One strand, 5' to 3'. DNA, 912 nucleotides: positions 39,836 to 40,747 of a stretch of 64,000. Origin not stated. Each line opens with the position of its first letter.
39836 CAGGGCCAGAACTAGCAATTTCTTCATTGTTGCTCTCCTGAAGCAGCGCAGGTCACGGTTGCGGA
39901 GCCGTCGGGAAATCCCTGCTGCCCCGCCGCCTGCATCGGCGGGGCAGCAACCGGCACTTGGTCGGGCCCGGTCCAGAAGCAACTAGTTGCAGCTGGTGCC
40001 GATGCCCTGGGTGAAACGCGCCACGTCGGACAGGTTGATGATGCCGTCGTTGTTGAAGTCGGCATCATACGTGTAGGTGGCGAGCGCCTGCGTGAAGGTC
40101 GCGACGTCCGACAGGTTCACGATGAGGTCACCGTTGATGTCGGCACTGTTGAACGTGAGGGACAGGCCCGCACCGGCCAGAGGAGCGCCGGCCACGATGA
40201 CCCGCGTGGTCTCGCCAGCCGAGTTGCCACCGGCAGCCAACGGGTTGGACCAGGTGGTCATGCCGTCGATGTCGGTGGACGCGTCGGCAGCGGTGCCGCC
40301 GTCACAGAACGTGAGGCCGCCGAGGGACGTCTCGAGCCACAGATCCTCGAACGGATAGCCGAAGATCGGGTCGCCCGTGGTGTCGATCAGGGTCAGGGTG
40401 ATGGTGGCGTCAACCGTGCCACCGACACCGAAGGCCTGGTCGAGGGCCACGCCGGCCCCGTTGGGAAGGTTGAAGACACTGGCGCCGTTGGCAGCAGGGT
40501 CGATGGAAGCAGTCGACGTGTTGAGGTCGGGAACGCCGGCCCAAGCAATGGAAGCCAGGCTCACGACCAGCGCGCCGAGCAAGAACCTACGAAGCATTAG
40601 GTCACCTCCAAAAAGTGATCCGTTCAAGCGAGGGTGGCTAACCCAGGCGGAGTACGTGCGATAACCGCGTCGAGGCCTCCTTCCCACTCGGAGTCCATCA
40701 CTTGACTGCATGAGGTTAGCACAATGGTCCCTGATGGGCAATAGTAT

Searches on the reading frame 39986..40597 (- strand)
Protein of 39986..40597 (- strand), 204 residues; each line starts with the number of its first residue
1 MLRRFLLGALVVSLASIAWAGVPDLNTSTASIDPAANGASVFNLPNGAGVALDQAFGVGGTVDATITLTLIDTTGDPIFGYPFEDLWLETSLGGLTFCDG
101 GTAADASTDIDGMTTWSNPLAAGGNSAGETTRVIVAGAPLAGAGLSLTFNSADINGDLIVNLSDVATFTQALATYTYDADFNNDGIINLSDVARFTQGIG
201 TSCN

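Call 4: search_protein_families(library=pfam, proteins=[window:39986-40597:-], max_evalue=1)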
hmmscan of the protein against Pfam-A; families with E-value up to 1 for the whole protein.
window:39986-40597:- (204 aa): 4 families
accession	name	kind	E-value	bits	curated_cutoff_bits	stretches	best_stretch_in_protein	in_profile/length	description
PF00404.24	Dockerin_1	-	0.00039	21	22.9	1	152-194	2-51/57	Dockerin type I domain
PF02412.23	TSP_3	-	0.21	11.7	25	0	178-192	13-27/36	Thrombospondin type 3 repeat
PF13202.12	EF-hand_5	-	0.32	11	25.9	0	179-191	8-20/25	EF hand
PF00036.39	EF-hand_1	-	0.35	10.9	25.4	0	179-194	9-24/29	EF hand domain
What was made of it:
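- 39983..40597 (-): X-Doc protein (204 aa): signal peptide, Ig-like (filamin/invasin-like) X module, two-repeat dockerin, invariant Cys98 and Cys203. Pfam Dockerin_1 E 3.9e-4, 21 bits, just below the gathering score of 22.9 (call 4).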

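Call 5: search_protein_families(library=ncbifam, proteins=[window:39986-40597:-], max_evalue=1)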
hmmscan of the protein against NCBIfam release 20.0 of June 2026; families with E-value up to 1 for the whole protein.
window:39986-40597:- (204 aa): 1 family
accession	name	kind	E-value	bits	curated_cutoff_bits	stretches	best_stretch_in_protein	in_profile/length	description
NF041540.1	dockerin_GC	domain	0.0028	18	29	1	152-197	3-61/67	GC-type dockerin domain-anchored protein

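Call 37: find_homologous_proteins(query=window:39986-40597:-, max_evalue=0.001)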
Query window:39986-40597:- (204 aa): 267 proteins with E <= 0.001 among 2525 candidates; the best 120 are listed.
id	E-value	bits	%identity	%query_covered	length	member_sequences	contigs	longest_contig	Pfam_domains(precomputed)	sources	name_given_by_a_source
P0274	1.3e-119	415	99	98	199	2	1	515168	-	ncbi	ncbi:MAG: hypothetical protein R3D98_02780 [Candidatus Krumholzibacteriia bacterium]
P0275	2.1e-92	327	76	100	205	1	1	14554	-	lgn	-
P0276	1.5e-91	324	74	100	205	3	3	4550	-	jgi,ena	-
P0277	1.9e-85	304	72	100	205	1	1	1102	-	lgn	-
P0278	5.2e-85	302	73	98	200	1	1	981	-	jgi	jgi:hypothetical protein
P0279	6.9e-84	299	71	100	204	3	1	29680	-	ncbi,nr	ncbi:hypothetical protein GF314_02920 [bacterium]|nr:hypothetical protein [bacterium]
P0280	1.7e-82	294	71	100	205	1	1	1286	-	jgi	-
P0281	5.2e-81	289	69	100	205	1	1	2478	-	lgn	-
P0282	2.3e-80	287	71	98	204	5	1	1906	-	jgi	jgi:hypothetical protein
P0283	1.2e-79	285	69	100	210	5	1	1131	-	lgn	-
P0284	2.5e-79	284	70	100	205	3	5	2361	-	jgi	jgi:hypothetical protein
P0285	1.7e-78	281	69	100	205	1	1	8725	-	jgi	jgi:hypothetical protein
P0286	1.9e-78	281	69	100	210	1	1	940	-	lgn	-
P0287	2.0e-78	281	68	100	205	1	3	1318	-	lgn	-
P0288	4.9e-78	280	67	100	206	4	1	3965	-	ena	-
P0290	5.4e-77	276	67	98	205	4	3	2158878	PF00404.25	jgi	-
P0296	7.2e-75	269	66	100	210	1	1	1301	PF00404.25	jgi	-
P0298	3.7e-74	267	68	100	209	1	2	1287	PF00404.25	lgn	-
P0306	6.7e-72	260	67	100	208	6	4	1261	PF00404.25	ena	-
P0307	6.9e-72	260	66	97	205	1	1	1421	PF00404.25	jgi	jgi:hypothetical protein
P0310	2.6e-71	258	64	100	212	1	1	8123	PF00404.25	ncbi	-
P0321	5.1e-67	244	64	98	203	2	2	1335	PF00404.25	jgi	jgi:hypothetical protein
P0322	8.8e-67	243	60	100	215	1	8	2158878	PF00404.25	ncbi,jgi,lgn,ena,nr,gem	ncbi:MAG TPA: dockerin type I domain-containing protein [Candidatus Krumholzibacteria bacterium]|nr:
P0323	1.0e-66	243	61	98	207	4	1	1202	PF00404.25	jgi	jgi:hypothetical protein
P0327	2.1e-66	242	62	97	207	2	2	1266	PF00404.25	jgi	jgi:hypothetical protein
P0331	1.9e-62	229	59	97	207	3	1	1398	PF00404.25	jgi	jgi:hypothetical protein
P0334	1.4e-61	226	59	94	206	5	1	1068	PF00404.25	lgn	-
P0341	6.2e-59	217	58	99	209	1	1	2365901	-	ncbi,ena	-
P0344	1.1e-58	216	55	100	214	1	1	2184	PF00404.25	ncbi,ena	-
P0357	1.9e-55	206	55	100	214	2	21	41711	PF00404.25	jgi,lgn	-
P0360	2.4e-53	199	55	100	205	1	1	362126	PF00404.25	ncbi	-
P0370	4.9e-50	188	49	99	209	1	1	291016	-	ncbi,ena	-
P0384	7.8e-47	178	50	97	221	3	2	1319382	-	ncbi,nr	ncbi:MAG TPA: hypothetical protein PLL30_12175 [Candidatus Krumholzibacteria bacterium]|nr:hypotheti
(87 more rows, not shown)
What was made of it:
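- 39983..40597 (-): Several orthologues carry PF00404 or are named dockerin type I domain-containing protein (call 37).
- On Dockerin (the neighbour gene, 39983-40597): Pfam Dockerin_1 gives E 3.9e-4 and 21 bits, just under the gathering score of 22.9 (call 4), and several orthologues pass it (call 37).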

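Call 38: find_encoding_contigs(protein=P0384, flank=6000, max_places=1)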
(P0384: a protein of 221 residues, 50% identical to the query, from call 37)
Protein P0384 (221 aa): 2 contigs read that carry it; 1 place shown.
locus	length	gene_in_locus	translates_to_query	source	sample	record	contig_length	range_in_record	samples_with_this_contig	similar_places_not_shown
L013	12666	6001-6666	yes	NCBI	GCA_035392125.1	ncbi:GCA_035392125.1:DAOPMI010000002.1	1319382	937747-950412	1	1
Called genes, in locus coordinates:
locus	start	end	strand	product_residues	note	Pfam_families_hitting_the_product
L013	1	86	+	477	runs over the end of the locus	PF01145:Band_7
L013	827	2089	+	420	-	PF00270:DEAD, PF04851:ResIII (weak), PF00271:Helicase_C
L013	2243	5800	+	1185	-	PF07494:Reg_prop (faint), PF07495:Y_Y_Y, PF00512:HisKA, PF02518:HATPase_c, PF00072:Response_reg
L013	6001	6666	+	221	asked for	-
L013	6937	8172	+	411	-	PF06245:DUF1015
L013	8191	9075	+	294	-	PF00389:2-Hacid_dh, PF02826:2-Hacid_dh_C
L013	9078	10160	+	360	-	PF00266:Aminotran_5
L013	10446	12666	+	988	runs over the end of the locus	PF13585:CHU_C (faint), PF13860:FlgD_ig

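Call 39: find_encoding_contigs(protein=P0341, flank=6000, max_places=1)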
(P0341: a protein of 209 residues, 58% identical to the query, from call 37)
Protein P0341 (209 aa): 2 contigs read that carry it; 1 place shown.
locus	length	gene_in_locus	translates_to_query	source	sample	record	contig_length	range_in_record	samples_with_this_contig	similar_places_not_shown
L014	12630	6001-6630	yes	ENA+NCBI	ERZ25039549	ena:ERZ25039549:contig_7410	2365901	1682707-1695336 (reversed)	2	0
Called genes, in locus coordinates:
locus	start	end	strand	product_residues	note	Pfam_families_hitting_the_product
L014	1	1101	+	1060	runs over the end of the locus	PF00133:tRNA-synt_1, PF09334:tRNA-synt_1g (weak), PF08264:Anticodon_1, PF19302:DUF5915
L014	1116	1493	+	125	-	PF01258:zf-dskA_traR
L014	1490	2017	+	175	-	PF01252:Peptidase_A8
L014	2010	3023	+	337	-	PF00849:PseudoU_synth_2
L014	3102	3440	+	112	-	PF01740:STAS, PF13466:STAS_2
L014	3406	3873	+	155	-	PF13581:HATPase_c_2, PF02518:HATPase_c (weak)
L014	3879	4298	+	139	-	PF03652:RuvX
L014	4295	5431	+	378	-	PF02618:YceG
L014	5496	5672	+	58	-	-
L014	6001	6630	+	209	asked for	-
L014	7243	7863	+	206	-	-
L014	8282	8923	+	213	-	-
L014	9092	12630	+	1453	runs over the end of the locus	PF01364:Peptidase_C25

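Call 40: find_encoding_contigs(protein=P0370, flank=6000, max_places=1)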
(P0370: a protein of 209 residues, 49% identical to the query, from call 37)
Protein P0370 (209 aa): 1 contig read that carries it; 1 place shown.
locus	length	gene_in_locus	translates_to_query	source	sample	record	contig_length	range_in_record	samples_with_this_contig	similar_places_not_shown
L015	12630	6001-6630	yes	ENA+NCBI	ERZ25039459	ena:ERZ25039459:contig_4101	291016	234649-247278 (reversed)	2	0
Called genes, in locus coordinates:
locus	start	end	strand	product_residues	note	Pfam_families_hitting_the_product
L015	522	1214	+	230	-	-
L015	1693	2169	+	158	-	PF18962:Por_Secre_tail (weak)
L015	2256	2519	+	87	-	-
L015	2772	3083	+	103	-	PF03781:FGE-sulfatase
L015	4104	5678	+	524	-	PF01435:Peptidase_M48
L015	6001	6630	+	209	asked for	-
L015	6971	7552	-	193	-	-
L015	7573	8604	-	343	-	PF09994:T6SS_Tle1-like_cat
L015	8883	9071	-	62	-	-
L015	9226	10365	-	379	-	PF13229:Beta_helix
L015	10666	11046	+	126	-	-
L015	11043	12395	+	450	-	PF02310:B12-binding, PF04055:Radical_SAM, PF13282:DUF4070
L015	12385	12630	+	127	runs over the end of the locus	-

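Call 41: find_encoding_contigs(protein=P0360, flank=6000, max_places=1)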
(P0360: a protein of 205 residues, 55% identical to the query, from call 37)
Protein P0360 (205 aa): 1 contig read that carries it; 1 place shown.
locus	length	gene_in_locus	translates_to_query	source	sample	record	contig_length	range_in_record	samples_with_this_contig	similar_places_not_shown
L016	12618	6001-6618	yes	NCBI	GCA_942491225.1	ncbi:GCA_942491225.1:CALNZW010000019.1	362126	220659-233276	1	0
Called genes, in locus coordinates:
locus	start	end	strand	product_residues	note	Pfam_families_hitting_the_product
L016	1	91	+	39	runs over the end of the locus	-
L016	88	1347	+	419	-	PF01566:Nramp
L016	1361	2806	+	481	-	PF00474:SSF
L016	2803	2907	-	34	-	-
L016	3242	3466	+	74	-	-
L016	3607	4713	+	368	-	-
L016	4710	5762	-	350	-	-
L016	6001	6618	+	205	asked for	PF00404:Dockerin_1 (faint)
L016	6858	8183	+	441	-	PF03600:CitMHS (faint), PF03605:DcuA_DcuB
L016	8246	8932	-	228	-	PF00072:Response_reg, PF20714:HTH_64, PF09339:HTH_IclR (weak)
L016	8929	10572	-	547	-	PF17203:sCache_3_2, PF00989:PAS (weak), PF14689:SPOB_a (weak), PF02518:HATPase_c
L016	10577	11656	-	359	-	PF00180:Iso_dh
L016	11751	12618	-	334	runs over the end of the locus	-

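Call 50: predict_structure(alignment_id=A3)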
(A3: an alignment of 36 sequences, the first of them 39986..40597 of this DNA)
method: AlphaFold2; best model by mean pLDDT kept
length: 204 residues; sequences in the alignment: 36
mean_pLDDT: 93.7   pTM: 0.85
mean pLDDT of the five models: 93.7, 92.5, 92.3, 91.9, 91.4
residues with pLDDT >= 90: 179; 70-90: 14; 50-70: 11; < 50: 0
segments of 3 or more residues with pLDDT < 50: none
pLDDT, mean of each block of 10 residues (from residue 1): 73 65 95 97 98 95 98 96 98 97 98 98 97 98 96 97 96 93 94 96 94
secondary structure, 60 per line:
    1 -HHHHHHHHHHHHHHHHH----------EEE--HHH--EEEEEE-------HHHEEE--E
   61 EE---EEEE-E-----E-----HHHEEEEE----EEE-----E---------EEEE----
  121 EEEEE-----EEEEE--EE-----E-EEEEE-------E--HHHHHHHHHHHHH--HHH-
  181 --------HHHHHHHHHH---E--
elements in order: H2-18 E29-31 E39-44 E55-57 E60-62 E66-69 E86-90 E95-97 E113-116 E121-125 E131-135 E147-151 H162-174 H189-198
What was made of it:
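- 39983..40597 (-): AF2 pLDDT 93.7 (call 50).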

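Call 53: fold_search(model_id=the predicted structure, library=pdb)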
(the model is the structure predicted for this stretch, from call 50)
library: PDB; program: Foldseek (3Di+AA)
matches with E <= 10: 336; with E <= 0.001: 2
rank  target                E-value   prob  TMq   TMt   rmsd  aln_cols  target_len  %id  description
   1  4umg                  1.8e-04  1.00  0.31  0.53   5.9       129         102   14  Crystal structure of the Lin-41 filamin domain (released 2014-10-01)
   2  4fl4_L                9.7e-04  0.96  0.27  0.19  18.1       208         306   16  Scaffoldin conformation and dynamics revealed by a ternary complex from the Clostridium thermocellum cellulosome (released 2012-06-27)
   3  1qfh_A                1.2e-03  1.00  0.32  0.31   5.5       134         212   16  DIMERIZATION OF GELATION FACTOR FROM DICTYOSTELIUM DISCOIDEUM: CRYSTAL STRUCTURE OF ROD DOMAINS 5 AND 6 (released 1999-04-16)
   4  3kcp_A                1.9e-03  0.92  0.28  0.20  17.6       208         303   17  Crystal structure of interacting Clostridium thermocellum multimodular components (released 2010-02-09)
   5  5g5d_B                4.2e-03  0.92  0.26  0.33  15.3       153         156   20  Crystal Structure of the CohScaC2-XDocCipA type II complex from Clostridium thermocellum (released 2017-04-05)
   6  1cwv                  4.8e-03  1.00  0.33  0.16   5.3       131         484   23  CRYSTAL STRUCTURE OF INVASIN: A BACTERIAL INTEGRIN-BINDING PROTEIN (released 1999-10-13)
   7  1wlh_A                6.1e-03  0.99  0.31  0.22   6.3       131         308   19  Molecular structure of the rod domain of Dictyostelium filamin (released 2004-10-05)
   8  5n40                  8.8e-03  0.98  0.29  0.19   5.5       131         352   17  Structure of Yersinia pseudotuberculosis adhesin InvE (released 2017-04-12)
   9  2y3n_B                9.3e-03  1.00  0.23  0.73   1.8        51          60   37  Type II cohesin-dockerin domain from Bacteroides cellolosolvens (released 2012-01-11)
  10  6fpt_B                9.9e-03  0.99  0.34  0.20   4.8       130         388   16  Crystal structure of Danio rerio Lin41 filamin-NHL domains (released 2018-05-09)
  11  6fpt_A                1.2e-02  0.99  0.34  0.20   4.8       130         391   16  Crystal structure of Danio rerio Lin41 filamin-NHL domains (released 2018-05-09)
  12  4fl4_I                1.3e-02  0.57  0.25  0.17  17.9       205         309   15  Scaffoldin conformation and dynamics revealed by a ternary complex from the Clostridium thermocellum cellulosome (released 2012-06-27)
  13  5ldy_A                1.8e-02  0.98  0.32  0.22   6.3       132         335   22  Structure of Yersinia pseudotuberculosis InvD (released 2017-06-14)
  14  4uid_B                2.5e-02  0.91  0.29  0.33   5.2       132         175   16  Crystal structure of the S-layer protein SbsC domains 4 and 5 (released 2016-04-13)
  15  8rey_A                4.3e-02  0.41  0.23  0.30  11.3       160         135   12  Cuniculiplasma divulgatum filament (released 2025-01-01)
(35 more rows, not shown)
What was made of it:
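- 39983..40597 (-): Foldseek: dockerin 2y3n_B TM 0.73, rmsd 1.8 A, 37% identity; full-length hits are X-Doc dyads 4fl4_L, 3kcp_A, 5g5d_B, 5m0y_B (call 53).
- On Dockerin (the neighbour gene, 39983-40597): The model superposes on dockerin 2y3n_B with TM 0.73 and rmsd 1.8 A (call 53).
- Its model superposes on a type II dockerin and on X-Doc dyads (calls 50, 53). The X module resembles filamin-type Ig domains (call 53), a class that, from general knowledge, binds peptides by strand addition.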
